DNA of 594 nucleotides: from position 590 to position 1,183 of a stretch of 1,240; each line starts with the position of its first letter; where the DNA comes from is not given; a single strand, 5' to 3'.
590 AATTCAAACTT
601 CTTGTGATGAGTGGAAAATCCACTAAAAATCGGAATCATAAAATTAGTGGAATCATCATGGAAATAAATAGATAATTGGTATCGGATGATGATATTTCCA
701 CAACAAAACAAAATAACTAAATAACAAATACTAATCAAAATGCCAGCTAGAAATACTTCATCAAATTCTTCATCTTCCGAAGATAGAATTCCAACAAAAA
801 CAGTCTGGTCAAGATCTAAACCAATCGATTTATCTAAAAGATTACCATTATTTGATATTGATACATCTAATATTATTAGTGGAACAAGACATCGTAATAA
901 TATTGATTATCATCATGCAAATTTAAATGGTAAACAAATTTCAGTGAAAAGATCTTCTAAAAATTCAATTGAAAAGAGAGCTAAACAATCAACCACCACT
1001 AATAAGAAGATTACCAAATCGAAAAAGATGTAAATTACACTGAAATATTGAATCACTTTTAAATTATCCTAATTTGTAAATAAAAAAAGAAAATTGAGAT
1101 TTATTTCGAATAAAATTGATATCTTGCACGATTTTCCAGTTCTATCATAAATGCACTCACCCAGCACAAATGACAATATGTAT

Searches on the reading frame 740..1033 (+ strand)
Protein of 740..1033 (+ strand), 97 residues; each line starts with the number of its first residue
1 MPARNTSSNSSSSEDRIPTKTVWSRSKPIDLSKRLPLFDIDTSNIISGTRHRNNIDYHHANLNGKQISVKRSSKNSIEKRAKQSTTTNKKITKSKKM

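Call 3: search_protein_families(library=pfam, proteins=[window:740-1033:+], max_evalue=10)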
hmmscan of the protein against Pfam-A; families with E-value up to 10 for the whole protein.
window:740-1033:+ (97 aa): 1 family
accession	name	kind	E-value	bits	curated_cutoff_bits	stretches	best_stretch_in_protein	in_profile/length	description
PF09649.15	CHZ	-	6.5e-06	25.9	23.3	1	40-60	9-31/34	Histone chaperone domain CHZ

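Call 5: find_homologous_proteins(query=window:740-1033:+, max_evalue=0.01)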
Query window:740-1033:+ (97 aa): 5 proteins with E <= 0.01 among 11 candidates.
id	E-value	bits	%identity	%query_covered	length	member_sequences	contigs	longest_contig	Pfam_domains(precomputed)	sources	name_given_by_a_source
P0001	4.5e-49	182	95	100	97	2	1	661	-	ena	-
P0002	4.7e-46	172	91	88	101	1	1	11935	PF09649.16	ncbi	ncbi:predicted protein, partial [Naegleria gruberi]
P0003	1.3e-42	161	88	86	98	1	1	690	PF09649.16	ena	-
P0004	1.4e-38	148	90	85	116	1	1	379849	PF09649.16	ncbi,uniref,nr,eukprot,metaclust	ncbi:predicted protein [Naegleria gruberi]|uniref:Predicted protein n=1 Tax=Naegleria gruberi TaxID=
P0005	2.8e-31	125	69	100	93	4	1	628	-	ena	-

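Call 6: search_solved_structures(query=window:740-1033:+, max_evalue=10, show_alignments=3)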
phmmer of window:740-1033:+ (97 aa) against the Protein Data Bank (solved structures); distinct sequences matched with E-value up to 10: 0.

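Call 9: find_encoding_contigs(protein=P0004, flank=5000)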
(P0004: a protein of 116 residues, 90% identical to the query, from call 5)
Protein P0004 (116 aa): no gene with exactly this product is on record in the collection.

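Call 10: find_encoding_contigs(protein=P0002, flank=5000)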
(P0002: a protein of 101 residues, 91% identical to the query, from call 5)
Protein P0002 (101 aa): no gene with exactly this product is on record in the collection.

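Call 11: find_encoding_contigs(protein=window:740-1033:+, flank=5000)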
Protein window:740-1033:+ (97 aa): no gene with exactly this product is on record in the collection.

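Call 12: find_encoding_contigs(protein=P0001, flank=5000)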
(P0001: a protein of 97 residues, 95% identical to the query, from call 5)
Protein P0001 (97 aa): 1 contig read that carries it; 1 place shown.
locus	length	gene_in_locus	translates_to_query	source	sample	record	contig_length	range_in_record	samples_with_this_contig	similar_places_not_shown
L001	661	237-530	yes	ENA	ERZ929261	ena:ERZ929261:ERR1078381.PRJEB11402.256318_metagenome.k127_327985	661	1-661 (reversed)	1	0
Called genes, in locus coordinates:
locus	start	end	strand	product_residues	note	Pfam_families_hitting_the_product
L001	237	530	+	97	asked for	-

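Call 13: find_encoding_contigs(protein=P0005, flank=5000)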
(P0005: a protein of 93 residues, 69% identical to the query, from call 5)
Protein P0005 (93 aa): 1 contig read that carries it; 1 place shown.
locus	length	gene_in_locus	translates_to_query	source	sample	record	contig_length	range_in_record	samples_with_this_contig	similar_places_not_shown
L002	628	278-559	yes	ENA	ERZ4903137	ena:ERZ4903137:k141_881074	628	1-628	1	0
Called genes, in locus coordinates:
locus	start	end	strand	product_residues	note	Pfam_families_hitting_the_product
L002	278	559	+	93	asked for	-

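Call 14: find_encoding_contigs(protein=P0003, flank=5000)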
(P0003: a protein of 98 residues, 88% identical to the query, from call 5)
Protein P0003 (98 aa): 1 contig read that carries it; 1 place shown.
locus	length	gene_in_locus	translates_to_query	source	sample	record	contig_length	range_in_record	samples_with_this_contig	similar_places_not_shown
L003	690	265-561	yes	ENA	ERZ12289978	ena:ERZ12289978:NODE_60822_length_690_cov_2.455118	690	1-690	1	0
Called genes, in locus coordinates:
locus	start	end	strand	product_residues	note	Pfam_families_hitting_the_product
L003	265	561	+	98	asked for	PF09649:CHZ (faint)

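Call 20: find_related_loci(query=A1, collection=metagenome_contigs, flank=3000)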
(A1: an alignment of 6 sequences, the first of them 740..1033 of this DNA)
Query A1 (97 aa) in metagenome_contigs; peptide patterns used: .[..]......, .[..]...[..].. (x = any residue, [..] = any of these).
298 stretches matched a pattern, but none encodes a relative of the query by tblastn (E <= 1e-3).

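Call 27: search_solved_structures(query=A3, max_evalue=10, show_alignments=5)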
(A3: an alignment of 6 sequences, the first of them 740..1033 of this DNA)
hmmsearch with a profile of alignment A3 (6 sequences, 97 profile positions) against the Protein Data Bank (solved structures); distinct sequences matched with E-value up to 10: 3.
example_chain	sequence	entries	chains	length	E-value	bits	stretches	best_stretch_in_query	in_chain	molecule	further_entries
2jss_B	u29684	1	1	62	0.24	14.9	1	37-60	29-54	Uncharacterized protein YER030W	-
6ae8_C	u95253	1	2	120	0.37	14.3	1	37-62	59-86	Histone H2A.Z-specific chaperone CHZ1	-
8qz0_K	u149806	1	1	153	1.1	12.8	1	37-61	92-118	Histone H2A.Z-specific chaperone CHZ1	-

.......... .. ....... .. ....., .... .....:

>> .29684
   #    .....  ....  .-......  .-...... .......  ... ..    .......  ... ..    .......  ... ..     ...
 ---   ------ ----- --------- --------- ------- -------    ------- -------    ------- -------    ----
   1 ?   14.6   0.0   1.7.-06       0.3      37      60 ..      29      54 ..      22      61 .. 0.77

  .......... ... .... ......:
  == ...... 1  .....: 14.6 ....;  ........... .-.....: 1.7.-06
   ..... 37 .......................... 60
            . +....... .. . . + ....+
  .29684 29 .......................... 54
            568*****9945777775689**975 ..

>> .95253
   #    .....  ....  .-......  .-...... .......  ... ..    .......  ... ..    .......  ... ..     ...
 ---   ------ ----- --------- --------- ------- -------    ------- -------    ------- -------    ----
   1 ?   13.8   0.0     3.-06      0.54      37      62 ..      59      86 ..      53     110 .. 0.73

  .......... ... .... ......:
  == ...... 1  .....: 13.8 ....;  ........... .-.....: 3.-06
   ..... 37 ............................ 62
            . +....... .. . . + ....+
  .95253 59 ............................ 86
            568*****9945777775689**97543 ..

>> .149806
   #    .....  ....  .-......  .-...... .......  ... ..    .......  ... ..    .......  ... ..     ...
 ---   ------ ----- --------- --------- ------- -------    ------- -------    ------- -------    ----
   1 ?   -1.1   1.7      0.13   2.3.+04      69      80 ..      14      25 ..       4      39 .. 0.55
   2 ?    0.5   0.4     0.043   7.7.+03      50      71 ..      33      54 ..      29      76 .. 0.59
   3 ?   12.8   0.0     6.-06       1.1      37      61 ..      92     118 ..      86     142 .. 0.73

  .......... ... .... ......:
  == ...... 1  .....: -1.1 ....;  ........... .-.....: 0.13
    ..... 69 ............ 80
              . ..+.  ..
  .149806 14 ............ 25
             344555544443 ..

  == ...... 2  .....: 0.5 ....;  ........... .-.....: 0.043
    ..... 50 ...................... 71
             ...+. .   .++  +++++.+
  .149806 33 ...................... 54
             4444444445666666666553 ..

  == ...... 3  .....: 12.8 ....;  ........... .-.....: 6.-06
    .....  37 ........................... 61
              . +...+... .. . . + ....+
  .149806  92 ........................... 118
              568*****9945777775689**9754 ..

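Call 33: search_protein_representatives(alignment_id=A3)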
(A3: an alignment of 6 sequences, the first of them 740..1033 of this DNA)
Query: 6 sequences, 97 profile positions. Proteins with E-value up to 0.001 (for the whole library): 23; up to 1e-10: 3; up to 1e-30: 0. The best 23 are listed.
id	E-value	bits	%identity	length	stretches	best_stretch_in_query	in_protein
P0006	2.7e-28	114.2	-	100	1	6-97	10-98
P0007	4.8e-20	87.7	-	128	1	5-93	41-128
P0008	1.7e-14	69.9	-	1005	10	42-73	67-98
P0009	4.0e-09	52.7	-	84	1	20-83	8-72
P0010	4.3e-09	52.6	-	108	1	3-93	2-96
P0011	5.0e-09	52.4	-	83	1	16-82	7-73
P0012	8.2e-09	51.7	-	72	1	24-83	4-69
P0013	3.1e-08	49.9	-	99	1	1-93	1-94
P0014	2.6e-07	46.9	-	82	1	17-90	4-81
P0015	3.1e-07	46.6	-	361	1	13-84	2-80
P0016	3.6e-07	46.4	-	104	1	12-95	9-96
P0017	1.3e-06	44.7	-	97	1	6-92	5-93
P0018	1.4e-06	44.6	-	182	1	11-82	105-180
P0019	3.5e-06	43.3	-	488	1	27-96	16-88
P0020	3.5e-06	43.3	-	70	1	31-82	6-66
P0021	2.6e-05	40.5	-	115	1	11-93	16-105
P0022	5.0e-05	39.6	-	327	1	28-95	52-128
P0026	2.8e-04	37.2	-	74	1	38-82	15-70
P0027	3.5e-04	36.9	-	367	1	26-96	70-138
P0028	3.9e-04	36.7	-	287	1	12-84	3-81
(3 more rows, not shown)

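Call 36: search_protein_families(library=pfam, proteins=[P0015, P0019, P0022, P0027, P0028, P0012, P0020, P0026, P0006, P0013], max_evalue=1)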
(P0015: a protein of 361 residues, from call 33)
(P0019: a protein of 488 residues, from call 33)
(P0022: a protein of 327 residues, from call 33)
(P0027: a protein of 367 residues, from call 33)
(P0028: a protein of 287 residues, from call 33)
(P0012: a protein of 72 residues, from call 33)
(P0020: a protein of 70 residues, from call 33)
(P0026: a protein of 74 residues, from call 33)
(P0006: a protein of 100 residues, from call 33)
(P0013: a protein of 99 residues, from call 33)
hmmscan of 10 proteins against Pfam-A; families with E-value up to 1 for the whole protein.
P0015 (361 aa): 3 families
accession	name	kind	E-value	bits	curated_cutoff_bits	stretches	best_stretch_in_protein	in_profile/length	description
PF11016.13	DUF2854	-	0.27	11.6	25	0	88-140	31-83/146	Protein of unknown function (DUF2854)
PF09756.15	DDRGK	-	0.5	10.4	27.8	1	110-182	31-101/188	DDRGK domain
PF25695.1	BKRF4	-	0.56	10.7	27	0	109-204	7-104/218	Epstein-Barr virus BKRF4 histone binding protein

P0019 (488 aa): 6 families
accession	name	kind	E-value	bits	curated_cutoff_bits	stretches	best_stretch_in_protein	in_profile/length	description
PF00071.28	Ras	-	5e-18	65.6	21.6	1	281-452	2-160/162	Ras family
PF08477.19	Roc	-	3.3e-06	27.8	27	1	281-398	2-119/119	Ras of Complex, Roc, domain of DAPkinase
PF03193.22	RsgA_GTPase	-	0.0036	17.6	30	1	267-298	95-126/174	RsgA GTPase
PF09649.15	CHZ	-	0.012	15.5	23.3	1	29-48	8-29/34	Histone chaperone domain CHZ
PF08690.15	GET2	-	0.29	11.2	25.5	1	61-158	37-138/309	GET complex subunit GET2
PF06025.17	DUF913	-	0.34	10.3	24.7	1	74-152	287-364/382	Domain of Unknown Function (DUF913)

P0022 (327 aa): 4 families
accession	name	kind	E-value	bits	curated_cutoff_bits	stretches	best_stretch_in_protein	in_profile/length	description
PF09649.15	CHZ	-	0.00037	20.3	23.3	1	66-87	9-32/34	Histone chaperone domain CHZ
PF01080.22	Presenilin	-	0.051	12.8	34.3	1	83-196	231-328/408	Presenilin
PF12866.13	DUF3823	-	0.11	13.2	27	1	202-255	3-52/90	Protein of unknown function (DUF3823) N-terminal domain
PF02862.22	DDHD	-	0.16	12.5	28.3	1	92-177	88-176/258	DDHD domain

P0027 (367 aa): 1 family
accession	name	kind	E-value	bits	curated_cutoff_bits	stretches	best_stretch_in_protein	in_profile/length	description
PF09649.15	CHZ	-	5.6e-05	22.9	23.3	1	85-109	8-34/34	Histone chaperone domain CHZ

P0028 (287 aa): 1 family
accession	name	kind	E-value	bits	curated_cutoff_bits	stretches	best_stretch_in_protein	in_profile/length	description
PF07222.17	PBP_sp32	-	0.23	11.1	21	1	81-135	178-235/243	Proacrosin binding protein sp32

P0012 (72 aa): 2 families
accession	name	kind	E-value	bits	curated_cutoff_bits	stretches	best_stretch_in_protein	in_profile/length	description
PF02442.22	L1R_F9L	-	0.0036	17.7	27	1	7-69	21-84/200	Lipid membrane protein of large eukaryotic DNA viruses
PF09649.15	CHZ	-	0.24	11.3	23.3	1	20-35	8-25/34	Histone chaperone domain CHZ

P0020 (70 aa): 0 families

P0026 (74 aa): 1 family
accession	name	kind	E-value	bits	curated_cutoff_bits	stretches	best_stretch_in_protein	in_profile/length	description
PF09649.15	CHZ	-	0.011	15.6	23.3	1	15-31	7-25/34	Histone chaperone domain CHZ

P0006 (100 aa): 1 family
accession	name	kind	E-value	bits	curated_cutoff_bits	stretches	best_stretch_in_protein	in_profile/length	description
PF09649.15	CHZ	-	0.00011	22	23.3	1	44-61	9-28/34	Histone chaperone domain CHZ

P0013 (99 aa): 0 families

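Call 37: list_cluster_members(proteins=[P0012, P0020, P0026, P0018, P0006, P0007, P0013, P0015, P0022, P0010])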
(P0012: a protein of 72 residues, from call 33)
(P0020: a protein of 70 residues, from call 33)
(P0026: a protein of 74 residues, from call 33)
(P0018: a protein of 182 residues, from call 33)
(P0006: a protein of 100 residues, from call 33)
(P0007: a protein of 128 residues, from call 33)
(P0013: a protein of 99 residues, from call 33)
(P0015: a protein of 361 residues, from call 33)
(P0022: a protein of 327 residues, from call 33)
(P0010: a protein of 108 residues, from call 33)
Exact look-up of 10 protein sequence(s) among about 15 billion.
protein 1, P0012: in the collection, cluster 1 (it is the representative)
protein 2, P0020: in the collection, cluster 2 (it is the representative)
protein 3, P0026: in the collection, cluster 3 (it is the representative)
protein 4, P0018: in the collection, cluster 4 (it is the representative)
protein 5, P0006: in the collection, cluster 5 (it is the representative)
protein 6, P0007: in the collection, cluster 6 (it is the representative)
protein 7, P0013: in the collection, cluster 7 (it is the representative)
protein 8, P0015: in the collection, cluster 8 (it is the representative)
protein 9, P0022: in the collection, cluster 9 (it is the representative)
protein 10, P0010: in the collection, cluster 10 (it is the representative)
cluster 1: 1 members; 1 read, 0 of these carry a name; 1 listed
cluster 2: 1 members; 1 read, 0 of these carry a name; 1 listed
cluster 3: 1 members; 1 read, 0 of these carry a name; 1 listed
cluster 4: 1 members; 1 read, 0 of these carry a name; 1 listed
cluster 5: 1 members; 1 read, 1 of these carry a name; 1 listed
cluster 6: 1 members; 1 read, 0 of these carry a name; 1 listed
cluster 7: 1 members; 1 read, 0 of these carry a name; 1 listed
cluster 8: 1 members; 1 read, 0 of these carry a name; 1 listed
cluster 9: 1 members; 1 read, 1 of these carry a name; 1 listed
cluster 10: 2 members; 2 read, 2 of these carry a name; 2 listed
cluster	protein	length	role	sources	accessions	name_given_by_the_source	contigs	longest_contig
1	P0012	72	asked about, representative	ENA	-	-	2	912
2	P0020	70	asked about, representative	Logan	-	-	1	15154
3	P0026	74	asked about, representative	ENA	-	-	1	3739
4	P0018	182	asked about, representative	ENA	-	-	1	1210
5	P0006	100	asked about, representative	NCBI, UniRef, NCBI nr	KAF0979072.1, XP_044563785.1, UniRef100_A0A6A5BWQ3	hypothetical protein FDP41_002142 [Naegleria fowleri] | Uncharacterized protein n=1 Tax=Naegleria fowleri TaxID=5763 RepID=A0A6A5BWQ3_NAEFO | uncharacterized protein FDP41_002142 [Naegleria fowleri]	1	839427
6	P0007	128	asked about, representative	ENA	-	-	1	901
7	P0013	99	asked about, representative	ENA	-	-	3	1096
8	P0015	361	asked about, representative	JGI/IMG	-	-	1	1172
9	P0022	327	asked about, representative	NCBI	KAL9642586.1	hypothetical protein ABK040_011151 [Willaertia magna]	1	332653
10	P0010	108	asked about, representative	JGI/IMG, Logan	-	hypothetical protein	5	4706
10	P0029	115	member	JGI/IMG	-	hypothetical protein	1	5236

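Call 38: find_encoding_contigs(protein=P0020, flank=5000)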
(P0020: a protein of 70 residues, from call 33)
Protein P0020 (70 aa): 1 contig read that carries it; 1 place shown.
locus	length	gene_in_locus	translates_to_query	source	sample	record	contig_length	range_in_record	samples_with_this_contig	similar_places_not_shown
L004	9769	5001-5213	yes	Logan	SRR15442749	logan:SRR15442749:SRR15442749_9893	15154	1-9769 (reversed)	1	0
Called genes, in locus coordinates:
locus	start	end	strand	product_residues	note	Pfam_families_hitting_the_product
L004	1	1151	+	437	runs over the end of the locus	-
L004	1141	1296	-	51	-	-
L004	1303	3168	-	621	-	-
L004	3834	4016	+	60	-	-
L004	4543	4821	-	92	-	-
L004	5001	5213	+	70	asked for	-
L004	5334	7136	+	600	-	-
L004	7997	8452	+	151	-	-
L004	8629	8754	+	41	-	-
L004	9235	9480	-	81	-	PF18564:Glyco_hydro_5_C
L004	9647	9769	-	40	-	?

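Call 39: find_encoding_contigs(protein=P0026, flank=5000)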
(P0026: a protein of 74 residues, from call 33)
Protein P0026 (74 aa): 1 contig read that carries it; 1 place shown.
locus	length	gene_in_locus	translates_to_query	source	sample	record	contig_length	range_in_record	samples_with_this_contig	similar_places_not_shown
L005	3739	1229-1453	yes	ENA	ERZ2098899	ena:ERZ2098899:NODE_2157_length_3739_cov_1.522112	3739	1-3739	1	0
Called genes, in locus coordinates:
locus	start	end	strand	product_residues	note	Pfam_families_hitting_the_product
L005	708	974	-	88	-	-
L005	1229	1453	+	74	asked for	-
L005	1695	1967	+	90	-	-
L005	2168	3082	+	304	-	PF01992:vATP-synt_AC39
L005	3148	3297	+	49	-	-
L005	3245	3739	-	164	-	?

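Call 40: find_encoding_contigs(protein=P0012, flank=5000)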
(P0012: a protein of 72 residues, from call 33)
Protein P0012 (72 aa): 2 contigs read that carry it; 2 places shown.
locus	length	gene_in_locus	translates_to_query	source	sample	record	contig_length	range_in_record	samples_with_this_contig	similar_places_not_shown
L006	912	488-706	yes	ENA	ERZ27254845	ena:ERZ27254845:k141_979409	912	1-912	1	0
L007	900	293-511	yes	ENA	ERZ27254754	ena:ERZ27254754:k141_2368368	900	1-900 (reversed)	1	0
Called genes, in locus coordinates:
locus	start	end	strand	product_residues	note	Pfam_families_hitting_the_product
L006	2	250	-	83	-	?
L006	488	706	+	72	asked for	-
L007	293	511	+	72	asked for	-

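Call 45: find_homologous_proteins(query=A4, max_evalue=0.001)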
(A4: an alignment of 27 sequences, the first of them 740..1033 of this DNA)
Query A4 (27 sequences) (97 aa, profile of the alignment): 19 proteins with E <= 0.001 among 1358 candidates.
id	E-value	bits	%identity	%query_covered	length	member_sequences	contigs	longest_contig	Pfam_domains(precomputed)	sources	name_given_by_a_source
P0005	1.9e-25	106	69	100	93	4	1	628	-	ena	-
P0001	5.2e-25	105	95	100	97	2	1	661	-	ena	-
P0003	1.2e-24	104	88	86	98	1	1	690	PF09649.16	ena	-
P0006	2.1e-24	103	58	95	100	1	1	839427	-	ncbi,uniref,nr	ncbi:hypothetical protein FDP41_002142 [Naegleria fowleri]|uniref:Uncharacterized protein n=1 Tax=Na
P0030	2.2e-24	103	63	67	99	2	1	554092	-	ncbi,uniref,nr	ncbi:hypothetical protein FDP41_009775 [Naegleria fowleri]|uniref:Uncharacterized protein n=1 Tax=Na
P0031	2.8e-24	102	63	86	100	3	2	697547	-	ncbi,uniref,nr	ncbi:hypothetical protein FDP41_005512 [Naegleria fowleri]|uniref:Uncharacterized protein n=1 Tax=Na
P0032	7.6e-24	101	66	86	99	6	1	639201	-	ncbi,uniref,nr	ncbi:hypothetical protein C9374_005683 [Naegleria lovaniensis]|uniref:Uncharacterized protein n=1 Ta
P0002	2.8e-23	99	91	88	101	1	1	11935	PF09649.16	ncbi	ncbi:predicted protein, partial [Naegleria gruberi]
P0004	4.3e-22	95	90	85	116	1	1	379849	PF09649.16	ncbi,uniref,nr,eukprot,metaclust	ncbi:predicted protein [Naegleria gruberi]|uniref:Predicted protein n=1 Tax=Naegleria gruberi TaxID=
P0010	8.1e-21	91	38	90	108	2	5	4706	-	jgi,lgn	jgi:hypothetical protein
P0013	1.9e-19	87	34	92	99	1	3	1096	-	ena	-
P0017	4.4e-18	83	38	66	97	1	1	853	-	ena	-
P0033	1.3e-17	81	42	60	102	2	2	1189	-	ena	-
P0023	1.3e-16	78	42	60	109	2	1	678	-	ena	-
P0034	4.7e-16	76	43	60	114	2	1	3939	-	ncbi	-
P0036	8.4e-11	59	41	61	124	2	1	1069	-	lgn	-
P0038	1.0e-7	49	32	73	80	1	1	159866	-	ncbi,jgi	jgi:hypothetical protein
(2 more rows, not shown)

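Call 54: predict_structure(alignment_id=A5)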
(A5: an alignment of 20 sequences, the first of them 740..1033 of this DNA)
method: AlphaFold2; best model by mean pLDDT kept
length: 97 residues; sequences in the alignment: 20
mean_pLDDT: 68.9   pTM: 0.19
mean pLDDT of the five models: 68.9, 65.4, 65.2, 62.3, 61.6
residues with pLDDT >= 90: 0; 70-90: 45; 50-70: 48; < 50: 4
segments of 3 or more residues with pLDDT < 50: none
pLDDT, mean of each block of 10 residues (from residue 1): 53 58 84 81 70 73 68 73 62 66
secondary structure, 60 per line:
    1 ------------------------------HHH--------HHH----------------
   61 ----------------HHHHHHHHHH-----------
elements in order: H77-86
